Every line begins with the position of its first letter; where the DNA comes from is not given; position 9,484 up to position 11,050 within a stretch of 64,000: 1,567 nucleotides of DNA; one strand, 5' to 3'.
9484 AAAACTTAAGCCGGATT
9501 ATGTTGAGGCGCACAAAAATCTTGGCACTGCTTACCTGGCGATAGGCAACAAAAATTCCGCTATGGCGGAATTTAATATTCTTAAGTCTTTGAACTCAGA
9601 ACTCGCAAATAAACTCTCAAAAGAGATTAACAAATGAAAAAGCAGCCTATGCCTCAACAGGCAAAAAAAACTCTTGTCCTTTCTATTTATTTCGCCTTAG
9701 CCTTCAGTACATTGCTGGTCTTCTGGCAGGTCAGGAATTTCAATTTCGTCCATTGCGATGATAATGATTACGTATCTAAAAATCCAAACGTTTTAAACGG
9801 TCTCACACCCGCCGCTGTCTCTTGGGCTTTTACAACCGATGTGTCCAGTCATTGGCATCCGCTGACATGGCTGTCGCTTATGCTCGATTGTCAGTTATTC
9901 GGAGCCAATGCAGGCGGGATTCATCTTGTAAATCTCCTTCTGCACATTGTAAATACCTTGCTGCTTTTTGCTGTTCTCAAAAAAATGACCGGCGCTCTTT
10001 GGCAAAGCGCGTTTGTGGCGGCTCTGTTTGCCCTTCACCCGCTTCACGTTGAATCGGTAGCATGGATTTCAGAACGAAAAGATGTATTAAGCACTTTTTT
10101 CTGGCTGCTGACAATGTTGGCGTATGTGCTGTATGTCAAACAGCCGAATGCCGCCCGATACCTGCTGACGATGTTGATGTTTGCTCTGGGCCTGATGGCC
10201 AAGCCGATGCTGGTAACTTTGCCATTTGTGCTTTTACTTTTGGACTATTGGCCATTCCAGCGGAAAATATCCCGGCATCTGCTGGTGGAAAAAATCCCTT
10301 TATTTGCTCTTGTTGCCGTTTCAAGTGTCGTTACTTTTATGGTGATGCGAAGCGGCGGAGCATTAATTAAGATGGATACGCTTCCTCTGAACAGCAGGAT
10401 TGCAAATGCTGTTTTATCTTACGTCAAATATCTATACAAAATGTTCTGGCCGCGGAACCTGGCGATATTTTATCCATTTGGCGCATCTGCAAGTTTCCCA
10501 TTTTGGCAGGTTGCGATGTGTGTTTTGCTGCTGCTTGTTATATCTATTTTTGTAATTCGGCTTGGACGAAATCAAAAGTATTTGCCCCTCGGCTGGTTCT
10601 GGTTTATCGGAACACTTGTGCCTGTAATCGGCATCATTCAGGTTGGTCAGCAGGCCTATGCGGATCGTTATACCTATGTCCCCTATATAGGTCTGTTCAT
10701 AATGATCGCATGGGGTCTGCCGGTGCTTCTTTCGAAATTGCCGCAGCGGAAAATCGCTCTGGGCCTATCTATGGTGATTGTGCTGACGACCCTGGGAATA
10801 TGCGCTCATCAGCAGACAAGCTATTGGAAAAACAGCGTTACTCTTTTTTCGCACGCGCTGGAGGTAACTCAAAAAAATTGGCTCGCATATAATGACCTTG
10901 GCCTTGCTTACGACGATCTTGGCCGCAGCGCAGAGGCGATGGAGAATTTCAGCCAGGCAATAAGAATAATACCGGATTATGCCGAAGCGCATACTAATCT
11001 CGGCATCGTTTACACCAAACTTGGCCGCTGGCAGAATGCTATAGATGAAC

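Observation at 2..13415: Tandem array of TMTC-like (GT-C fold + TPR) membrane glycosyltransferase paralogs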

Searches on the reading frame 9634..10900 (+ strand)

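Call 6: search_protein_families(library=pfam, proteins=[window:9634-10900:+], max_evalue=1)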
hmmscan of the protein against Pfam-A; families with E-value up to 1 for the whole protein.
window:9634-10900:+ (422 aa): 1 family
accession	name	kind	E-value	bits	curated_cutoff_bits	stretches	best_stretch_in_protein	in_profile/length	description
PF13231.12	PMT_2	-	1.5e-09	38.7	26.1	1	86-231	14-156/160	Dolichyl-phosphate-mannose-protein mannosyltransferase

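Call 7: search_protein_families(library=ncbifam, proteins=[window:9634-10900:+], max_evalue=1)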
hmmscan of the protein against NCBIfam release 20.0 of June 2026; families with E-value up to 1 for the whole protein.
window:9634-10900:+ (422 aa): 0 families

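Call 10: search_solved_structures(query=window:9634-10900:+, max_evalue=10, show_alignments=2)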
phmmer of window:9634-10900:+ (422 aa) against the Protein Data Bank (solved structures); distinct sequences matched with E-value up to 10: 0.

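Call 11: find_homologous_proteins(query=window:9634-10900:+, max_evalue=0.00001)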
Query window:9634-10900:+ (422 aa): 8000 proteins with E <= 0.00001 among 8000 candidates; the best 120 are listed.
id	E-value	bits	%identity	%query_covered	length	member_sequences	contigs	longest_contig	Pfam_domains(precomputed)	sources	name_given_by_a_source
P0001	1.0e-260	883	94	100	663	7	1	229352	PF25063.1,PF03704.24,PF13431.13,PF23914.2,PF13414.13,PF13176.13,PF13428.13,PF13374.13,PF07721.21,PF14559.13,PF24575.2,PF13371.13,PF00515.35,PF12895.14,PF13424.13,PF21033.5,PF13432.13,PF13181.13,PF07719.24,PF13174.13,PF13231.13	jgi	jgi:tetratricopeptide (TPR) repeat protein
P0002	3.6e-216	736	79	99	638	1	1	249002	PF10602.16,PF03704.24,PF13414.13,PF13374.13,PF07721.21,PF24575.2,PF00515.35,PF13424.13,PF14561.13,PF07719.24,PF13174.13,PF13231.13,PF25063.1,PF13431.13,PF23914.2,PF13176.13,PF24885.2,PF13428.13,PF14559.13,PF13371.13,PF17874.8,PF12895.14,PF21033.5,PF13432.13,PF13181.13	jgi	jgi:tetratricopeptide (TPR) repeat protein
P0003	4.3e-210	716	77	100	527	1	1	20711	PF13431.13,PF13414.13,PF13428.13,PF07721.21,PF14559.13,PF13371.13,PF00515.35,PF13424.13,PF13432.13,PF13181.13,PF07719.24,PF13174.13,PF13231.13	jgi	jgi:Flp pilus assembly protein TadD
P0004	2.5e-208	710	74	98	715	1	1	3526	PF10602.16,PF03704.24,PF13414.13,PF21545.4,PF01535.27,PF13374.13,PF07721.21,PF24575.2,PF00515.35,PF13424.13,PF13429.13,PF14561.13,PF07719.24,PF13174.13,PF13231.13,PF20308.5,PF25063.1,PF13431.13,PF23914.2,PF13176.13,PF24885.2,PF13428.13,PF14559.13,PF13371.13,PF12895.14,PF21033.5,PF13432.13,PF13181.13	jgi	jgi:tetratricopeptide (TPR) repeat protein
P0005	2.6e-207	707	76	100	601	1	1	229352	PF03704.24,PF13431.13,PF23914.2,PF13414.13,PF13176.13,PF13428.13,PF13374.13,PF07721.21,PF14559.13,PF13371.13,PF00515.35,PF13424.13,PF21033.5,PF13432.13,PF13181.13,PF07719.24,PF13174.13,PF13231.13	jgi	jgi:Flp pilus assembly protein TadD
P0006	4.6e-206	703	76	99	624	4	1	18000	PF25063.1,PF03704.24,PF13431.13,PF23914.2,PF12862.14,PF13414.13,PF13176.13,PF13428.13,PF13374.13,PF14559.13,PF24575.2,PF13371.13,PF00515.35,PF12895.14,PF13424.13,PF21033.5,PF13432.13,PF13181.13,PF07719.24,PF13174.13,PF13231.13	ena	-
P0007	6.2e-206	703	76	99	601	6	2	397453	PF03704.24,PF13431.13,PF23914.2,PF13414.13,PF13176.13,PF13428.13,PF13374.13,PF07721.21,PF14559.13,PF13371.13,PF00515.35,PF13424.13,PF21033.5,PF13432.13,PF13181.13,PF07719.24,PF13174.13,PF13231.13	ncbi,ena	-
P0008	5.6e-205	699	75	99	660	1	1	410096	PF10602.16,PF03704.24,PF25060.1,PF12862.14,PF13414.13,PF13374.13,PF07721.21,PF24575.2,PF00515.35,PF13424.13,PF13429.13,PF14561.13,PF07719.24,PF13174.13,PF13231.13,PF20308.5,PF25063.1,PF13431.13,PF23914.2,PF07720.19,PF13176.13,PF24885.2,PF13428.13,PF14559.13,PF13371.13,PF17874.8,PF12895.14,PF21033.5,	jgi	jgi:tetratricopeptide (TPR) repeat protein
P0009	8.0e-205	699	76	99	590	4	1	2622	PF25063.1,PF03704.24,PF13431.13,PF23914.2,PF13414.13,PF13176.13,PF13428.13,PF13374.13,PF14559.13,PF24575.2,PF13371.13,PF00515.35,PF12895.14,PF13424.13,PF21033.5,PF13432.13,PF13181.13,PF14561.13,PF07719.24,PF13174.13,PF13231.13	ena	-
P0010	2.2e-204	697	75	99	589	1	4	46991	PF03704.24,PF13431.13,PF23914.2,PF13414.13,PF13176.13,PF13428.13,PF13374.13,PF14559.13,PF24575.2,PF13371.13,PF00515.35,PF13424.13,PF21033.5,PF13432.13,PF13181.13,PF07719.24,PF13174.13,PF13231.13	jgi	jgi:protein O-mannosyl-transferase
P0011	3.5e-204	697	73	100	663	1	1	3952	PF03704.24,PF13414.13,PF21545.4,PF13374.13,PF07721.21,PF00515.35,PF13424.13,PF13429.13,PF14561.13,PF07719.24,PF13174.13,PF20308.5,PF25063.1,PF13431.13,PF23914.2,PF13176.13,PF24885.2,PF13428.13,PF14559.13,PF13371.13,PF12895.14,PF21033.5,PF13432.13,PF06552.19,PF13181.13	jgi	jgi:tetratricopeptide (TPR) repeat protein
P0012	1.6e-201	688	75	99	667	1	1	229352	PF10602.16,PF03704.24,PF25060.1,PF13414.13,PF01535.27,PF13374.13,PF07721.21,PF24575.2,PF25068.3,PF00515.35,PF13424.13,PF13429.13,PF14561.13,PF07719.24,PF13174.13,PF20308.5,PF25063.1,PF13431.13,PF23914.2,PF13176.13,PF24885.2,PF13428.13,PF14559.13,PF27595.1,PF13371.13,PF17874.8,PF12895.14,PF21033.5,PF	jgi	jgi:tetratricopeptide (TPR) repeat protein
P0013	6.5e-201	686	74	99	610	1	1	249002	PF10602.16,PF03704.24,PF13431.13,PF23914.2,PF13414.13,PF21545.4,PF13176.13,PF13428.13,PF13374.13,PF14559.13,PF13371.13,PF00515.35,PF12895.14,PF13424.13,PF21033.5,PF13432.13,PF13181.13,PF14561.13,PF07719.24,PF13174.13,PF13231.13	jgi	jgi:Flp pilus assembly protein TadD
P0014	2.4e-200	684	74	99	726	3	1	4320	PF03704.24,PF12862.14,PF13414.13,PF21545.4,PF12569.15,PF13374.13,PF07721.21,PF24575.2,PF00515.35,PF13424.13,PF13429.13,PF14561.13,PF07719.24,PF13174.13,PF13231.13,PF20308.5,PF25063.1,PF13431.13,PF23914.2,PF13176.13,PF24885.2,PF13428.13,PF14559.13,PF13371.13,PF17874.8,PF12895.14,PF21033.5,PF13432.13,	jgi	jgi:protein O-mannosyl-transferase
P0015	6.6e-200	683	71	99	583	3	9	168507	PF03704.24,PF13431.13,PF23914.2,PF13414.13,PF13176.13,PF13428.13,PF13374.13,PF14559.13,PF13371.13,PF00515.35,PF13424.13,PF21033.5,PF13432.13,PF13181.13,PF07719.24,PF13174.13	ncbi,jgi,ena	jgi:hypothetical protein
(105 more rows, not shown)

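Call 24: search_protein_representatives(protein=window:9634-10900:+)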
Query: 422 residues. Proteins with E-value up to 0.001 (for the whole library): 84775; up to 1e-10: 53326; up to 1e-30: 21348. The best 150 are listed.
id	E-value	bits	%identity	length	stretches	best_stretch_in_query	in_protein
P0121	3.9e-171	586.2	63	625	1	7-422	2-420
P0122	4.8e-166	569.4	65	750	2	10-210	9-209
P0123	7.5e-159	545.7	62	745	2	8-210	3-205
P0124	1.2e-143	495.6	58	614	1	21-421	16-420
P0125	2.6e-143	494.5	59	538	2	6-210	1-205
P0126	3.0e-141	487.7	58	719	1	21-420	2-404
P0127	4.2e-141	487.3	58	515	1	11-422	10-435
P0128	2.4e-138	478.2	58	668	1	8-422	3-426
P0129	1.4e-137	475.6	56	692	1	12-419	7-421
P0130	5.7e-137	473.7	58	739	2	17-212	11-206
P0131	1.0e-135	469.5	55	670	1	18-420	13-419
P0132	3.1e-135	468.0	55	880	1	7-419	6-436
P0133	1.1e-134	466.1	58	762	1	20-415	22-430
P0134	2.5e-134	464.9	55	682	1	16-419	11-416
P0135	1.4e-133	462.5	55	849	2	14-213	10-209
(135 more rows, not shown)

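Call 28: search_solved_structures(query=A3, max_evalue=10, show_alignments=3)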
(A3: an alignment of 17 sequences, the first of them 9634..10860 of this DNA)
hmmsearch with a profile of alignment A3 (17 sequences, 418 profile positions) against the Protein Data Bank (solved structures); distinct sequences matched with E-value up to 10: 0.

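Call 41: find_related_loci(query=A3, collection=genome_contigs, flank=10000)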
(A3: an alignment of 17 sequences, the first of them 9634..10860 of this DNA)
Query A3 (409 aa) in genome_contigs; peptide patterns used: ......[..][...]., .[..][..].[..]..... (x = any residue, [..] = any of these).
599 stretches matched a pattern (row limit reached: there are more); 599 encode a relative of the query (tblastn E <= 1e-3); the best 80 are kept; 80 distinct loci.
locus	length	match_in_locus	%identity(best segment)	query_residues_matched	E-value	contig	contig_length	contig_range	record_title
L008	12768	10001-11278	67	6-409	3e-166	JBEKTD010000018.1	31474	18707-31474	MAG: Sedimentisphaerales bacterium isolate SPRUCE 54 SPRUCE_54_18, whole genome shotgun sequence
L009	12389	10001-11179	58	18-408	3e-146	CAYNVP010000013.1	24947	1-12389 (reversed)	MAG TPA_asm: uncultured Pirellulales bacterium isolate SRP214966_co4_418 genome assembly, contig: NODE_1490_length_24947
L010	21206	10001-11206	57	18-409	1e-144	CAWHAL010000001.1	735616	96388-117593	MAG: uncultured Planctomycetota bacterium isolate MFD04408.bin.1.172 genome assembly, contig: contig_22797, whole genome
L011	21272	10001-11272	54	8-407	2e-143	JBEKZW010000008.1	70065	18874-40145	MAG: Sedimentisphaerales bacterium isolate SPRUCE 79 SPRUCE_79_8, whole genome shotgun sequence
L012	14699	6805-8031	57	6-409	1e-147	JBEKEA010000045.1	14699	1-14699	MAG: Sedimentisphaerales bacterium isolate SPRUCE 196 SPRUCE_196_45, whole genome shotgun sequence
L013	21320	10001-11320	51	2-409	9e-139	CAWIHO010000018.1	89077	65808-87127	MAG: uncultured delta proteobacterium isolate MFD03726.bin.2.118 genome assembly, contig: contig_17527, whole genome sho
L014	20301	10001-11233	52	3-409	2e-137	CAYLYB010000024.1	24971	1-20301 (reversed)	MAG TPA_asm: uncultured Pirellulales bacterium isolate binchicken_co129_760 genome assembly, contig: NODE_5431_length_24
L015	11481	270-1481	54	29-409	5e-137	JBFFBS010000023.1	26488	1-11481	MAG: Syntrophobacteria bacterium isolate Mix_mud12.2021.10.10 k141_276304_length_26488_cov_20.0984, whole genome shotgun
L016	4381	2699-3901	53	22-409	6e-138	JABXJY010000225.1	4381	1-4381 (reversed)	MAG: Desulfobacterales bacterium isolate CR_Bin_129 NODE_345_length_4381_cov_15.637082, whole genome shotgun sequence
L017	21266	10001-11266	49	1-409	3e-133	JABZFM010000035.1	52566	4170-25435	MAG: Desulfobacteraceae bacterium isolate Grevelingen_8MPa_metabat2.60 scaffold_562, whole genome shotgun sequence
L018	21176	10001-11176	54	22-409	8e-133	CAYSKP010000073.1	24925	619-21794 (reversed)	MAG TPA_asm: uncultured Pirellulales bacterium isolate binchicken_co216_239 genome assembly, contig: k141_2277241, whole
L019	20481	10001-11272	51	6-409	1e-132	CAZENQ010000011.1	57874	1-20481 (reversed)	MAG TPA_asm: uncultured Pirellulales bacterium isolate SRP068000_co1_348 genome assembly, contig: NODE_414_length_57874_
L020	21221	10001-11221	52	14-409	6e-130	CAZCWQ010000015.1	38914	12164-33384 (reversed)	MAG TPA_asm: uncultured Desulfobacterales bacterium isolate SRP323688_co1_279 genome assembly, contig: NODE_1906_length_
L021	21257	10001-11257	52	11-409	6e-129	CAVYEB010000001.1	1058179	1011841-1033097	MAG: uncultured delta proteobacterium isolate MFD04492.bin.1.18 genome assembly, contig: contig_13702, whole genome shot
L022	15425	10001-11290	52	9-409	5e-128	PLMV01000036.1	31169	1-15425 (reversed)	MAG: Syntrophaceae bacterium isolate fen_1165 73.20120800_E2X.4_contig_1138, whole genome shotgun sequence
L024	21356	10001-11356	48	11-409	3e-127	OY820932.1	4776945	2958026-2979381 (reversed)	MAG: Smithellaceae bacterium isolate 90efb5c7-b315-4df1-98b9-9b59cc098579 genome assembly, chromosome: 1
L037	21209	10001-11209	52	22-409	4e-123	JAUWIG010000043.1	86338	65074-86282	MAG: Planctomycetota bacterium isolate CSMAG_2288 CSMAG_2288_k141_1315934_length_86338_cov_17.0772, whole genome shotgun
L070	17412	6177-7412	47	7-409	1e-112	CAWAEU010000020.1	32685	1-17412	MAG: uncultured Acidobacteriaceae bacterium isolate MFD04780.bin.2.178 genome assembly, contig: contig_145244, whole gen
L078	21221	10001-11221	47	18-409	7e-111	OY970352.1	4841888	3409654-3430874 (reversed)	MAG: uncultured Acidobacteriota bacterium isolate MFD01916.bin.c.5 genome assembly, chromosome: 1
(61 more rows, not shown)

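Call 44: predict_structure(alignment_id=A5)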
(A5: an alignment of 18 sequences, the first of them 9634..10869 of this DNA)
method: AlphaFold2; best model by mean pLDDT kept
length: 412 residues; sequences in the alignment: 18
mean_pLDDT: 67.7   pTM: 0.72
mean pLDDT of the five models: 67.7, 62.9, 59.5, 58.6, 53.9
residues with pLDDT >= 90: 28; 70-90: 154; 50-70: 157; < 50: 73
segments of 3 or more residues with pLDDT < 50: 1-7, 39-45, 136-143, 273-286, 329-350, 398-412
pLDDT, mean of each block of 10 residues (from residue 1): 45 88 81 58 57 86 81 72 84 70 86 85 83 58 56 85 91 94 85 72 76 83 83 70 56 64 58 45 51 64 65 57 55 47 46 59 64 71 64 51 37 29
secondary structure, 60 per line:
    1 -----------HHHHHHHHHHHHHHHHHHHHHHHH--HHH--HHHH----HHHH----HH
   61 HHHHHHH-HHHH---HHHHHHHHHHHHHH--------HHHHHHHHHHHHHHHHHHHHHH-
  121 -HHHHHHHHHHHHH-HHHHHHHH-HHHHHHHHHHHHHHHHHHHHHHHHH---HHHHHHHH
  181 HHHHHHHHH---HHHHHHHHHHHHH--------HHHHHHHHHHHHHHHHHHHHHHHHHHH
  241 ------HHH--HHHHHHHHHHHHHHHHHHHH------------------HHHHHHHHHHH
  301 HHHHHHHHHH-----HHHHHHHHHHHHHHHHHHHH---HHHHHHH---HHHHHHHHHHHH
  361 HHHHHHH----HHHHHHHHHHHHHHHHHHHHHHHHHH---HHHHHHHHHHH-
elements in order: H12-35 H43-46 H51-54 H59-67 H69-72 H76-89 H98-119 H122-134 H136-143 H145-169 H173-189 H193-205 H214-240 H252-271 H290-310 H316-335 H339-345 H349-367 H372-397 H401-411

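Call 47: fold_search(model_id=the predicted structure, library=pdb)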
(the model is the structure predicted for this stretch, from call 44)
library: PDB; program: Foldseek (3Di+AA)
matches with E <= 10: 393; with E <= 0.001: 8
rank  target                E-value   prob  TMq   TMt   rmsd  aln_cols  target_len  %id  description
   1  8age_A                3.2e-04  1.00  0.49  0.34  12.2       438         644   11  Structure of yeast oligosaccharylransferase complex with acceptor peptide bound (released 2022-12-07)
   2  8b6l_I                3.2e-04  1.00  0.47  0.31  13.9       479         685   12  Subtomogram average of the human Sec61-TRAP-OSTA-translocon (released 2022-12-07)
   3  3wak                  6.7e-04  1.00  0.48  0.26  12.4       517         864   10  Crystal structure of the Archaeoglobus fulgidus oligosaccharyltransferase (O29867_ARCFU) in the apo form (released 2013-10-30)
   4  6gxc_A                6.7e-04  1.00  0.48  0.31  11.4       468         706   12  Bacterial oligosaccharyltransferase PglB in complex with an inhibitory peptide and a reactive lipid-linked oligosaccha (released 2018-11-14)
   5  3waj                  7.7e-04  1.00  0.39  0.22  14.6       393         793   14  Crystal structure of the Archaeoglobus fulgidus oligosaccharyltransferase (O29867_ARCFU) complex with Zn and sulfate (released 2013-10-30)
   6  7oci_F                9.1e-04  1.00  0.49  0.34  13.5       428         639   11  Cryo-EM structure of yeast Ost6p containing oligosaccharyltransferase complex (released 2022-02-16)
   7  8agb_A                9.1e-04  1.00  0.47  0.33  14.3       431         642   11  Structure of yeast oligosaccharylransferase complex with lipid-linked oligosaccharide bound (released 2022-12-07)
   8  8pn9_A                9.1e-04  1.00  0.47  0.33  12.6       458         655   12  Structure of human oligosaccharyltransferase OST-A complex bound to NGI-1 (released 2024-05-08)
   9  9i5k_A                1.5e-03  1.00  0.47  0.40  11.7       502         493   12  Structure of the Chaetomium thermophilum Pmt4 homodimer (C2 symmetry) (released 2025-12-24)
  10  8agc_A                1.5e-03  1.00  0.48  0.32  13.6       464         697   12  Structure of yeast oligosaccharylransferase complex with lipid-linked oligosaccharide and non-acceptor peptide bound (released 2022-12-07)
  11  5ezm                  1.8e-03  1.00  0.39  0.32  12.1       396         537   13  Crystal Structure of ArnT from Cupriavidus metallidurans in the apo state (released 2016-02-17)
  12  7e9s_A                1.9e-03  1.00  0.45  0.24  11.8       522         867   12  Archaeal oligosaccharyltransferase AglB from Archaeoglobus fulgidus in complex with an inhibitory peptide and a dolich (released 2021-09-08)
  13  5ogl_A                2.2e-03  1.00  0.48  0.31  11.3       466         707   14  Structure of bacterial oligosaccharyltransferase PglB in complex with an acceptor peptide and an lipid-linked oligosac (released 2017-10-25)
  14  7zlh_A                2.2e-03  1.00  0.45  0.31  12.1       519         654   10  Cryo-EM structure of C-mannosyltransferase CeDPY19, in apo state, bound to CMT2-Fab and anti-Fab nanobody (released 2023-01-11)
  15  6s7o_A                2.5e-03  1.00  0.45  0.31  13.8       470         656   14  Cryo-EM structure of human oligosaccharyltransferase complex OST-A (released 2019-12-18)
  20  9e6i_B                4.4e-03  1.00  0.37  0.23   6.7       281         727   17  Cryo-EM structure of Saccharomyces cerevisiae Pmt4-Ccw5 complex (released 2025-10-15)
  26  6p25_B                3.2e-02  1.00  0.35  0.23   6.7       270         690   12  Structure of S. cerevisiae protein O-mannosyltransferase Pmt1-Pmt2 complex bound to the sugar donor and a peptide acce (released 2019-07-10)
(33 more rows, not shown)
